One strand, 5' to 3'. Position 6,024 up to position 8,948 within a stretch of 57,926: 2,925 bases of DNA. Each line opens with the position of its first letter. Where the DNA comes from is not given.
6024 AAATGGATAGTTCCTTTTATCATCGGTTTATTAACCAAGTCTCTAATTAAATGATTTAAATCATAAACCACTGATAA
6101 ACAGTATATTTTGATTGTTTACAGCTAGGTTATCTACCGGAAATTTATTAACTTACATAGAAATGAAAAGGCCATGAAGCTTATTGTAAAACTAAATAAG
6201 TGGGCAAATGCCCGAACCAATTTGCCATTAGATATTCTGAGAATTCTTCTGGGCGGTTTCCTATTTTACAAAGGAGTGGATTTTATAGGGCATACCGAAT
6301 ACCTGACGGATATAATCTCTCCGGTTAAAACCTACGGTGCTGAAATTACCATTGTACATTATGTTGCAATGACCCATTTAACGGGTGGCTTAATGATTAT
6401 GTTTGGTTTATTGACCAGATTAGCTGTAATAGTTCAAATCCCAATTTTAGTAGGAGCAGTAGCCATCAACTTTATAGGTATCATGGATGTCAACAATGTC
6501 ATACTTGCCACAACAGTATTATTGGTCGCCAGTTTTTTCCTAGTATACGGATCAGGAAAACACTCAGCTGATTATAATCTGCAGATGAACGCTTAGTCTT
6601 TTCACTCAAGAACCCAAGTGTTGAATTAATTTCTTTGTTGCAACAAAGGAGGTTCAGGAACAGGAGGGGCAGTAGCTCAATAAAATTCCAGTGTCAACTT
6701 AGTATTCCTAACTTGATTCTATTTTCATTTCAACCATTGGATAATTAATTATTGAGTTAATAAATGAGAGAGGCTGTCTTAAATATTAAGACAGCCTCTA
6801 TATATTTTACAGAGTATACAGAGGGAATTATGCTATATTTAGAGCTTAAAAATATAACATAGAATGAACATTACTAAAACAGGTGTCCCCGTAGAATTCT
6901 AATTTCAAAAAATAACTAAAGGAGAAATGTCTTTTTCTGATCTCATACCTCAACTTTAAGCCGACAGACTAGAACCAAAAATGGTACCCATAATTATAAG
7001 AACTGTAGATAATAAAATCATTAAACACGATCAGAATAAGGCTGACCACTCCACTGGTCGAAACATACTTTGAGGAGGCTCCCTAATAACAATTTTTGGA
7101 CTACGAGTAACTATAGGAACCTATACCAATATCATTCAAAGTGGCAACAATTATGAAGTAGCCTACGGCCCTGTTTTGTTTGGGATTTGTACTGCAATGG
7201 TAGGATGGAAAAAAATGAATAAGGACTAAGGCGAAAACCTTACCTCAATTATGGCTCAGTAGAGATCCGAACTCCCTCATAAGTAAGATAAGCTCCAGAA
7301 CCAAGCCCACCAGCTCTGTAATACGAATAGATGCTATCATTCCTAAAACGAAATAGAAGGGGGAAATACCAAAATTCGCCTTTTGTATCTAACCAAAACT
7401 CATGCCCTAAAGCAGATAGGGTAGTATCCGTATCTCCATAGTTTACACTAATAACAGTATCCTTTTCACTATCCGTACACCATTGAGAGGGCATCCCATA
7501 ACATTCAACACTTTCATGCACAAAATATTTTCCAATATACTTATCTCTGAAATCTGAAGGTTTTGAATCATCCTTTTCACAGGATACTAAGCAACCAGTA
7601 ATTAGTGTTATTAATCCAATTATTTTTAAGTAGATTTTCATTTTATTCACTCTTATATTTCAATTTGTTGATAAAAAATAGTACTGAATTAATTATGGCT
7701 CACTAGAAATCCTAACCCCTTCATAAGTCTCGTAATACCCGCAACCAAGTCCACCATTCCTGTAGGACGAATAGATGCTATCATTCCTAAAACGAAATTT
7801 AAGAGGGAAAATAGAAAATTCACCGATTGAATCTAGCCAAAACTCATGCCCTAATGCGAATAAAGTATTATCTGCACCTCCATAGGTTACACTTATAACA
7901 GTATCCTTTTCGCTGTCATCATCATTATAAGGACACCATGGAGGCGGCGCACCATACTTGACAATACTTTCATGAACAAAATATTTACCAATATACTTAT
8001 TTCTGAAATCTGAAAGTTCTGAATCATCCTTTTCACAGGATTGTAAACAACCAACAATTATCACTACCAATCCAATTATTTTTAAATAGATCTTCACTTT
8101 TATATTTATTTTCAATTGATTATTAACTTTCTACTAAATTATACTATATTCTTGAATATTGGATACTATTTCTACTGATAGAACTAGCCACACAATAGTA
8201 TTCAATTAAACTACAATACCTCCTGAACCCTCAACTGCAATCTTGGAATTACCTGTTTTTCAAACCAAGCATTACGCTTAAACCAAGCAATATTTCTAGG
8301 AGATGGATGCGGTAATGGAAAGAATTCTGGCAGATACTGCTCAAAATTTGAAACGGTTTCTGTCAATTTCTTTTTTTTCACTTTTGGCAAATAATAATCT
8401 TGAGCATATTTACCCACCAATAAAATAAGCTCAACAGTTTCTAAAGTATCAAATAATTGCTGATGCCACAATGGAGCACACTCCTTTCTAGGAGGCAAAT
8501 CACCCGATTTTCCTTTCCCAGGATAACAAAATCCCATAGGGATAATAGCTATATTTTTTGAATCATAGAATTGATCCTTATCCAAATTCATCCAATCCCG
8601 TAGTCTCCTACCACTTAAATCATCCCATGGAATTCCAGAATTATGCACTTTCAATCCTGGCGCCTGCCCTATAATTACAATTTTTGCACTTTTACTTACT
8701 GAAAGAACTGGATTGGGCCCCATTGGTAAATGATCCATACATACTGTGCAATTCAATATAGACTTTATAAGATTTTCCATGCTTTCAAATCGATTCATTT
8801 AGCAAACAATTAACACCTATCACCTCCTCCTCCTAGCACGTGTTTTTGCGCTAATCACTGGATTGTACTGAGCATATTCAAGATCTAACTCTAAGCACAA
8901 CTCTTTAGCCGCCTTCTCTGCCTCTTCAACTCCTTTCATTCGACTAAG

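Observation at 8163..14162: About 3-kb tandem segmental duplication with differential decay: T9SS cargo kept twice, UDG-like and membrane-protein copies pseudogenised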

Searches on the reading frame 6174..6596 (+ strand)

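Call 7: search_protein_families(library=pfam, proteins=[window:6174-6596:+], max_evalue=0.01)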
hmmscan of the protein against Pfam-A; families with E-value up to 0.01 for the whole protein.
window:6174-6596:+ (140 aa): 2 families
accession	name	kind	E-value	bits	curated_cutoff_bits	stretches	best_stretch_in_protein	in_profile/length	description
PF07681.17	DoxX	-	1.3e-09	39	23.6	1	21-97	4-81/85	DoxX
PF04173.18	DoxD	-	0.0019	18.6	22.7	1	42-136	42-144/167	TQO small subunit DoxD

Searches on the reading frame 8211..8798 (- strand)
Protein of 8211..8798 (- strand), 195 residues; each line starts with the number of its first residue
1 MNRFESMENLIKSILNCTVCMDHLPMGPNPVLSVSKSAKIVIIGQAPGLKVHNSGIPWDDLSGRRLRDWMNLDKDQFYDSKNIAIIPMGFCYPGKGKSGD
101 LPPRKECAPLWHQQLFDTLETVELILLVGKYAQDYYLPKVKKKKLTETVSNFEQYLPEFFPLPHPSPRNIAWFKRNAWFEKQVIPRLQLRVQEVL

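Call 7: search_protein_families(library=pfam, proteins=[window:8211-8798:-], max_evalue=0.01)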
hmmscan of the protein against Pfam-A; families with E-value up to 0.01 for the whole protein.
window:8211-8798:- (195 aa): 1 family
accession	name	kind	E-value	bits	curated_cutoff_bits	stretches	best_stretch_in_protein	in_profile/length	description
PF03167.25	UDG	-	1.6e-24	87.1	24.3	1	36-188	6-141/141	Uracil DNA glycosylase superfamily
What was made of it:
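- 8211..8798 (-): Intact UDG-superfamily gene, 195 aa, with the GQAPG and HPSPRN motifs. PF03167, E 1.6e-24, above the cut-off (call 7).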

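Call 8: search_protein_families(library=ncbifam, proteins=[window:8211-8798:-], max_evalue=0.01)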
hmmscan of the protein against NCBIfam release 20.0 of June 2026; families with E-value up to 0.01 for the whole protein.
window:8211-8798:- (195 aa): 2 families
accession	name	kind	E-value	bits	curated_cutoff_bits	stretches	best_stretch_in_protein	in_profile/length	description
NF040953.1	Arch_udg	equivalog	1.3e-05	24.8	250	1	7-143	1-133/184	type-4 uracil-DNA glycosylase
TIGR00758.1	UDG_fam4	subfamily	4.2e-05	23.3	125.3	1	35-141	19-120/173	uracil-DNA glycosylase, family 4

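Call 14: list_cluster_members(proteins=[P0001, P0002, P0003, P0005, window:8211-8798:-, window:8820-9317:-])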
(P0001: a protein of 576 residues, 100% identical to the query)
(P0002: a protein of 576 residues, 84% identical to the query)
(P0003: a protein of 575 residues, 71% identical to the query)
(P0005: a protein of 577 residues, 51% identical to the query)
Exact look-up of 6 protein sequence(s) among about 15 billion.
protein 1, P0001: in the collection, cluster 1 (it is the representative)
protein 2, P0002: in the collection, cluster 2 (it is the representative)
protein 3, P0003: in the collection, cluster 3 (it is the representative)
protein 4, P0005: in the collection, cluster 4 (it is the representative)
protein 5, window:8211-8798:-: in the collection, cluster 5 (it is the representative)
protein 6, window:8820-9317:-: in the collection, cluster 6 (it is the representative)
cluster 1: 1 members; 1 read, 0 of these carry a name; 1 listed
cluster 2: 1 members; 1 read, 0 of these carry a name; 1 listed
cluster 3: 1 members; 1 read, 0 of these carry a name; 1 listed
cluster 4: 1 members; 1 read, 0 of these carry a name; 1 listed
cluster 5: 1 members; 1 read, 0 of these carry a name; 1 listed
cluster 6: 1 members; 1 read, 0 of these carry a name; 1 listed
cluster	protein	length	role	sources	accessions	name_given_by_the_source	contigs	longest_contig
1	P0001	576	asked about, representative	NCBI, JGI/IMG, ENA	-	-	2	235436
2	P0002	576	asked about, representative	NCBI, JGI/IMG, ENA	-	-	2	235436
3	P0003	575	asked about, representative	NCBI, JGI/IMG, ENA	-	-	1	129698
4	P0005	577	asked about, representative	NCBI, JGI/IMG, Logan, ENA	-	-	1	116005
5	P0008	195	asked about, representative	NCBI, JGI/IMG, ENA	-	-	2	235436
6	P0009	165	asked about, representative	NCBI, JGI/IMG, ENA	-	-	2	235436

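Call 28: find_homologous_proteins(query=window:8211-8798:-)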
Query window:8211-8798:- (195 aa): 8000 proteins with E <= 0.001 among 8000 candidates; the best 120 are listed.
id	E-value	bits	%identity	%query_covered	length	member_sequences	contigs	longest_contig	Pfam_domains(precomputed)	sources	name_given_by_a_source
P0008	4.7e-132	455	100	100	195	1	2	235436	PF03167.26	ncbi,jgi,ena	-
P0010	7.1e-98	344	74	97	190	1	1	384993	PF03167.26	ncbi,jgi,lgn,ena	-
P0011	1.8e-87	310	65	97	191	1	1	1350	PF03167.26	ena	-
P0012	4.2e-87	309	66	97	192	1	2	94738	PF03167.26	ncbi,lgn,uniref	ncbi:uracil-DNA glycosylase family protein [Kordia sp.]|uniref:uracil-DNA glycosylase family protein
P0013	7.4e-87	308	66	97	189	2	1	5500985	PF03167.26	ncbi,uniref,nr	ncbi:hypothetical protein IMCC3317_14130 [Kordia antarctica]|uniref:Uracil-DNA glycosylase-like doma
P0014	8.0e-87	308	66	97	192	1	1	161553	PF03167.26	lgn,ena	-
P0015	2.8e-86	306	65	97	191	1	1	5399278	PF03167.26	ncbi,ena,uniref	ncbi:uracil-DNA glycosylase family protein [Kordia sp.]|uniref:uracil-DNA glycosylase family protein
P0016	2.9e-86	306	66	97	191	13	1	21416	PF03167.26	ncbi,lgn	-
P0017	1.7e-85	303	63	97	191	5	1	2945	PF03167.26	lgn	-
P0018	1.7e-85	303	65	98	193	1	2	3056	PF03167.26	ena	-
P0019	1.7e-85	303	64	97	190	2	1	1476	PF03167.26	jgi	-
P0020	1.8e-85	303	64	97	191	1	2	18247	PF03167.26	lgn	-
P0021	2.4e-85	303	65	97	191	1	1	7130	PF03167.26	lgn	-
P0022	2.8e-85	303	66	97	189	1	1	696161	PF03167.26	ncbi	-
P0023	8.7e-85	301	65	95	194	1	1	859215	PF03167.26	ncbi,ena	-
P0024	8.9e-85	301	64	98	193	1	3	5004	PF03167.26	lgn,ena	-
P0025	1.0e-84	301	65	97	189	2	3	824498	PF03167.26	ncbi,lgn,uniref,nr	ncbi:uracil-DNA glycosylase family protein [Formosa algae]|uniref:Uracil-DNA glycosylase n=1 Tax=For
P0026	1.3e-84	301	63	98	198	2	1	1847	PF03167.26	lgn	-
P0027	1.6e-84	300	64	97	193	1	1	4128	PF03167.26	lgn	-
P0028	1.7e-84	300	63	97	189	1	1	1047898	PF03167.26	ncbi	-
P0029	3.5e-84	299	65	97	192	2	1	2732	PF03167.26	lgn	-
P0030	3.8e-84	299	65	97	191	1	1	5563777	PF03167.26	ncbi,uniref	ncbi:uracil-DNA glycosylase family protein [Kordia sp.]|uniref:uracil-DNA glycosylase family protein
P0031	7.1e-84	298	64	97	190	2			PF03167.26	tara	tara:strand:- start:40623 stop:41195 length:573 start_codon:yes stop_codon:yes gene_type:complete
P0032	7.1e-84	298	63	98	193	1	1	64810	PF03167.26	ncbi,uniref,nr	ncbi:uracil-DNA glycosylase family protein [Roseivirga echinicomitans]|uniref:IclR family transcript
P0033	9.2e-84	298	64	97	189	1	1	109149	PF03167.26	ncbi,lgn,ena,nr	ncbi:MAG: uracil-DNA glycosylase family protein [Algicola sp.]|nr:uracil-DNA glycosylase family prot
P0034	9.7e-84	298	66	98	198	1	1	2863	PF03167.26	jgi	jgi:uracil-DNA glycosylase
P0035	9.7e-84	298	63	97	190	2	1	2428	PF03167.26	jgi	jgi:uracil-DNA glycosylase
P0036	1.8e-83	297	63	97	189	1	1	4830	PF03167.26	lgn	-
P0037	2.0e-83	297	65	97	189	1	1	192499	PF03167.26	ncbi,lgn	-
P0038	2.0e-83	297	62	97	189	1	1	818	PF03167.26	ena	-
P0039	2.5e-83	296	62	98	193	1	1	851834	PF03167.26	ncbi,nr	ncbi:uracil-DNA glycosylase [Mangrovimonas yunxiaonensis]|nr:uracil-DNA glycosylase [Mangrovimonas y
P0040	3.0e-83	296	63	97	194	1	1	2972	PF03167.26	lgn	-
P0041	3.1e-83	296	65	97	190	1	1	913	PF03167.26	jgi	jgi:uracil-DNA glycosylase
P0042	3.1e-83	296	65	97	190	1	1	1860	PF03167.26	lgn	-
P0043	3.4e-83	296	66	97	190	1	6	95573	PF03167.26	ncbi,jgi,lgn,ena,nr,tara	ncbi:MAG: IclR family transcriptional regulator [Crocinitomicaceae bacterium]|nr:IclR family transcr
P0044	3.7e-83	296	62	97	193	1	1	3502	PF03167.26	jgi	-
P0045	3.9e-83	296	62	97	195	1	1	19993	PF03167.26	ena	-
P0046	4.0e-83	296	63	97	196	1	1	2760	PF03167.26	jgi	jgi:uracil-DNA glycosylase family 4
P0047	4.1e-83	296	63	97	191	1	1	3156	PF03167.26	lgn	-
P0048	5.0e-83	295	61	97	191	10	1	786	PF03167.26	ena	-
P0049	5.1e-83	295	63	97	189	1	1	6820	PF03167.26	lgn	-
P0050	5.5e-83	295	64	99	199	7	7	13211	PF03167.26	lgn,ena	-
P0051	6.0e-83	295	64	97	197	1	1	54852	PF03167.26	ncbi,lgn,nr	ncbi:MAG: uracil-DNA glycosylase family protein [Flammeovirgaceae bacterium]|nr:uracil-DNA glycosyla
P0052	6.4e-83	295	64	97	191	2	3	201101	PF03167.26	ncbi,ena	-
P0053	8.8e-83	295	61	97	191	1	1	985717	PF03167.26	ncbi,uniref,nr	ncbi:uracil-DNA glycosylase family protein [Aureisphaera sp. CAU 1614]|uniref:Uracil-DNA glycosylase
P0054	9.1e-83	295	64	96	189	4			PF03167.26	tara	tara:strand:- start:27907 stop:28476 length:570 start_codon:yes stop_codon:yes gene_type:complete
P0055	9.1e-83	295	62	97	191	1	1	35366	PF03167.26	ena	-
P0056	9.3e-83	295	62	97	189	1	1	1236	PF03167.26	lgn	-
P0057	1.0e-82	294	63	97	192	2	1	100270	PF03167.26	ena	-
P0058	1.0e-82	294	63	97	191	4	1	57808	PF03167.26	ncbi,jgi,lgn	ncbi:MAG: uracil-DNA glycosylase [Crocinitomix sp.]|jgi:uracil-DNA glycosylase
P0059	1.1e-82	294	66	97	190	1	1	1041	PF03167.26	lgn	-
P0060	1.1e-82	294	63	97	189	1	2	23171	PF03167.26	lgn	-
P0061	1.2e-82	294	64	97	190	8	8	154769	PF03167.26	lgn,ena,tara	tara:strand:+ start:1875 stop:2447 length:573 start_codon:yes stop_codon:yes gene_type:complete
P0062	1.3e-82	294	62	97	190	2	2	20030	PF03167.26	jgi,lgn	jgi:uracil-DNA glycosylase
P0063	1.3e-82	294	63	98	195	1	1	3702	PF03167.26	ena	-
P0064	1.6e-82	294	63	97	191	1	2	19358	PF03167.26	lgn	-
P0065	1.7e-82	294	63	95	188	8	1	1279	PF03167.26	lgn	-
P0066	1.8e-82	294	63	97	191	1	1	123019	PF03167.26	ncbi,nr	ncbi:MAG: IclR family transcriptional regulator [Lutibacter sp.]|nr:MAG: IclR family transcriptional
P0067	2.0e-82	293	62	97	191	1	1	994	PF03167.26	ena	-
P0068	2.1e-82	293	62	97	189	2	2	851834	PF03167.26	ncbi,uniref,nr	ncbi:IclR family transcriptional regulator [Mangrovimonas yunxiaonensis]|uniref:IclR family transcri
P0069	2.3e-82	293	66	97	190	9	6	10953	PF03167.26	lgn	-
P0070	2.5e-82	293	62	97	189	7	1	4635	PF03167.26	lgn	-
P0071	2.6e-82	293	65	97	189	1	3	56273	PF03167.26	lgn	-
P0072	2.8e-82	293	64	97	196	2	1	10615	PF03167.26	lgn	-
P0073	3.4e-82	293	65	97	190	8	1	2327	PF03167.26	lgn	-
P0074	3.7e-82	293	63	97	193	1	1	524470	PF03167.26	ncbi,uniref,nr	ncbi:uracil-DNA glycosylase family protein [Chondrinema litorale]|uniref:uracil-DNA glycosylase fami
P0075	3.8e-82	292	62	97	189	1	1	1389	PF03167.26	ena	-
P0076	4.2e-82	292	61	96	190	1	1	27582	PF03167.26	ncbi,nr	ncbi:UNVERIFIED_CONTAM: hypothetical protein GTU68_051840 [Idotea baltica]|nr:hypothetical protein [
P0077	4.2e-82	292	64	98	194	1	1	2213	PF03167.26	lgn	-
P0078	4.2e-82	292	62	96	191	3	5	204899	PF03167.26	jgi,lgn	jgi:uracil-DNA glycosylase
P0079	4.3e-82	292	63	97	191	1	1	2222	PF03167.26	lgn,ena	-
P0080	5.2e-82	292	64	97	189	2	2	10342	PF03167.26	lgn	-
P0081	5.5e-82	292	61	98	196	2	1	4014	PF03167.26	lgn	-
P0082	6.0e-82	292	61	97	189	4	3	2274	PF03167.26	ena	-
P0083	6.1e-82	292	64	98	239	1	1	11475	PF03167.26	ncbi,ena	-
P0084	6.1e-82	292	63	97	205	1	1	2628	PF03167.26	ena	-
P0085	6.3e-82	292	61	97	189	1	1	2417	PF03167.26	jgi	-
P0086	6.5e-82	292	62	97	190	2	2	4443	PF03167.26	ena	-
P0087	6.6e-82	292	64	97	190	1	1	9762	PF03167.26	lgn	-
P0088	7.3e-82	292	61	98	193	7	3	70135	PF03167.26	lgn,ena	-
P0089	7.5e-82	292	64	98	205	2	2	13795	PF03167.26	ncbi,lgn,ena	-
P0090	7.8e-82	291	61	98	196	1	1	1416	PF03167.26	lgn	-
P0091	7.9e-82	291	65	93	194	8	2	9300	PF03167.26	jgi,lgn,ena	jgi:uracil-DNA glycosylase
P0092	7.9e-82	291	64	97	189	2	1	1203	PF03167.26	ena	-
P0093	8.1e-82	291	61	97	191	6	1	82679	PF03167.26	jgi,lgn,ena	-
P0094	8.4e-82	291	63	98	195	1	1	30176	PF03167.26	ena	-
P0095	8.8e-82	291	65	97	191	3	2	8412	PF03167.26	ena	-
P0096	9.7e-82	291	63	97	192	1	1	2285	PF03167.26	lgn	-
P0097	1.0e-81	291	63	97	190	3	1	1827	PF03167.26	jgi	-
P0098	1.0e-81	291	63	97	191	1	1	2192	PF03167.26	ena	-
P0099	1.0e-81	291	63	97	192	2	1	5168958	PF03167.26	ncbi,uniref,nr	ncbi:uracil-DNA glycosylase family protein [Aureibaculum algae]|uniref:Uracil-DNA glycosylase family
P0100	1.1e-81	291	62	95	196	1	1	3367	PF03167.26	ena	-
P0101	1.1e-81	291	63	97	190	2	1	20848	PF03167.26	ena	-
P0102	1.1e-81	291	63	97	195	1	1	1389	PF03167.26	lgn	-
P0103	1.3e-81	291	62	97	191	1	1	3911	PF03167.26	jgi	jgi:uracil-DNA glycosylase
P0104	1.3e-81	291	64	96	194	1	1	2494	PF03167.26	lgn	-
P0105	1.4e-81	291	63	97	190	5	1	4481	PF03167.26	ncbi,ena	-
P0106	1.6e-81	290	61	100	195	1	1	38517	PF03167.26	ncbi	-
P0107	1.6e-81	290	64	97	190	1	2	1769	PF03167.26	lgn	-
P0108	1.7e-81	290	62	98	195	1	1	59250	PF03167.26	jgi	jgi:uracil-DNA glycosylase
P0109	1.7e-81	290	61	96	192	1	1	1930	PF03167.26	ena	-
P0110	1.7e-81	290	62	96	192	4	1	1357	PF03167.26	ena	-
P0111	1.8e-81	290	62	97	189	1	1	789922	PF03167.26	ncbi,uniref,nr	ncbi:uracil-DNA glycosylase family protein [Hyunsoonleella sp. SJ7]|uniref:Uracil-DNA glycosylase fa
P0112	1.8e-81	290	60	98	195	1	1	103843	PF03167.26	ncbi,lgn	-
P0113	1.8e-81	290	62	97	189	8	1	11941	PF03167.26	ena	-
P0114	1.9e-81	290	61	97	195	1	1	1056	PF03167.26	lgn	-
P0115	2.1e-81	290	63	97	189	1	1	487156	PF03167.26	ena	-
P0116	2.2e-81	290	63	97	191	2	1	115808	PF03167.26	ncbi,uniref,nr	ncbi:uracil-DNA glycosylase family protein [Kordia zhangzhouensis]|uniref:uracil-DNA glycosylase fam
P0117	2.3e-81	290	61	97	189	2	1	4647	PF03167.26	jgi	jgi:uracil-DNA glycosylase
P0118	2.3e-81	290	62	99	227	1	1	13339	PF03167.26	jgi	jgi:uracil-DNA glycosylase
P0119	2.4e-81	290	60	96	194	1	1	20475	PF03167.26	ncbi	ncbi:MAG: uracil-DNA glycosylase family protein [Gelidibacter sp.]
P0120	2.6e-81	290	62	97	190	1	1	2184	PF03167.26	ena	-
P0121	2.6e-81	290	64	97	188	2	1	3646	PF03167.26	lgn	-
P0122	2.9e-81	290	64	97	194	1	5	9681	PF03167.26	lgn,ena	-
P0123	3.0e-81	290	63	97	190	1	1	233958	PF03167.26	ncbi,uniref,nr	ncbi:uracil-DNA glycosylase family protein [Galbibacter sp. EGI 63066]|uniref:uracil-DNA glycosylase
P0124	3.0e-81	290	62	97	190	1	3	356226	PF03167.26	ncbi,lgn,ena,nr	ncbi:MAG: IclR family transcriptional regulator [Bacteroidetes bacterium MedPE-SWsnd-G2]|nr:MAG: Icl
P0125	3.1e-81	290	64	97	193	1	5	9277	PF03167.26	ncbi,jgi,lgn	ncbi:MAG: uracil-DNA glycosylase family 4 [Saprospiraceae bacterium]|jgi:uracil-DNA glycosylase fami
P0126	3.1e-81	290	61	97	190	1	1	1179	PF03167.26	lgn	-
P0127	3.1e-81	290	62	97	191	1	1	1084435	PF03167.26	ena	-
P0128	3.1e-81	290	61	97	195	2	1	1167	PF03167.26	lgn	-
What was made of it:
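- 8211..8798 (-): At least 8000 relatives (the search cap); the 120 best listed are 188-239 aa (call 28).
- On Pseudogene (UDG and membrane copies in unit B): None of the 120 best UDG hits is a short form (call 28).
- UDG: PF03167 above the cut-off (call 7); at least 8000 relatives (search cap), and the 120 best listed are 188-239 aa (call 28).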

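Call 29: find_encoding_contigs(protein=P0010, flank=10000, max_places=3)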
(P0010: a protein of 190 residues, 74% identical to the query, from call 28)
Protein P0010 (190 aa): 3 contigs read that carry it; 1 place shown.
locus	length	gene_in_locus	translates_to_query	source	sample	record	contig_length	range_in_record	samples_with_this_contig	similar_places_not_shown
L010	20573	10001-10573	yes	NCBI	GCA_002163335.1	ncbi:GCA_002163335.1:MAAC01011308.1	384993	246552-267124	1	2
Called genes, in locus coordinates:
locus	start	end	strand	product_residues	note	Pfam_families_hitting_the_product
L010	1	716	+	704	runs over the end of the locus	PF17804:TSP_NTD, PF00595:PDZ, PF13180:PDZ_2 (faint), PF03572:Peptidase_S41, PF11818:DUF3340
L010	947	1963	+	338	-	PF02678:Pirin, PF05726:Pirin_C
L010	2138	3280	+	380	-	PF00282:Pyridoxal_deC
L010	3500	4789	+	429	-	PF01266:DAO (faint), PF01494:FAD_binding_3 (faint), PF03486:HI0933_like (faint), PF05834:Lycopene_cycl (faint), PF07992:Pyr_redox_2, PF13450:NAD_binding_8 (faint), PF00070:Pyr_redox (weak), PF22366:NDH2_C, +2 more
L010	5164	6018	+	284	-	PF01145:Band_7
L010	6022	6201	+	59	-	-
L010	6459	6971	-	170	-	-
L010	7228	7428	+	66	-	-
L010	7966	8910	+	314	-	PF04116:FA_hydroxylase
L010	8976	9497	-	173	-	-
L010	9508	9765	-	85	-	-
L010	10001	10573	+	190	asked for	PF03167:UDG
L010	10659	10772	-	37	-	-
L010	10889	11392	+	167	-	PF20556:DUF6768 (weak)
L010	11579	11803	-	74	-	-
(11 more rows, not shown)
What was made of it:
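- The closest UDG relative (P0010, 74% identical) in the related species sits at another locus (call 29).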
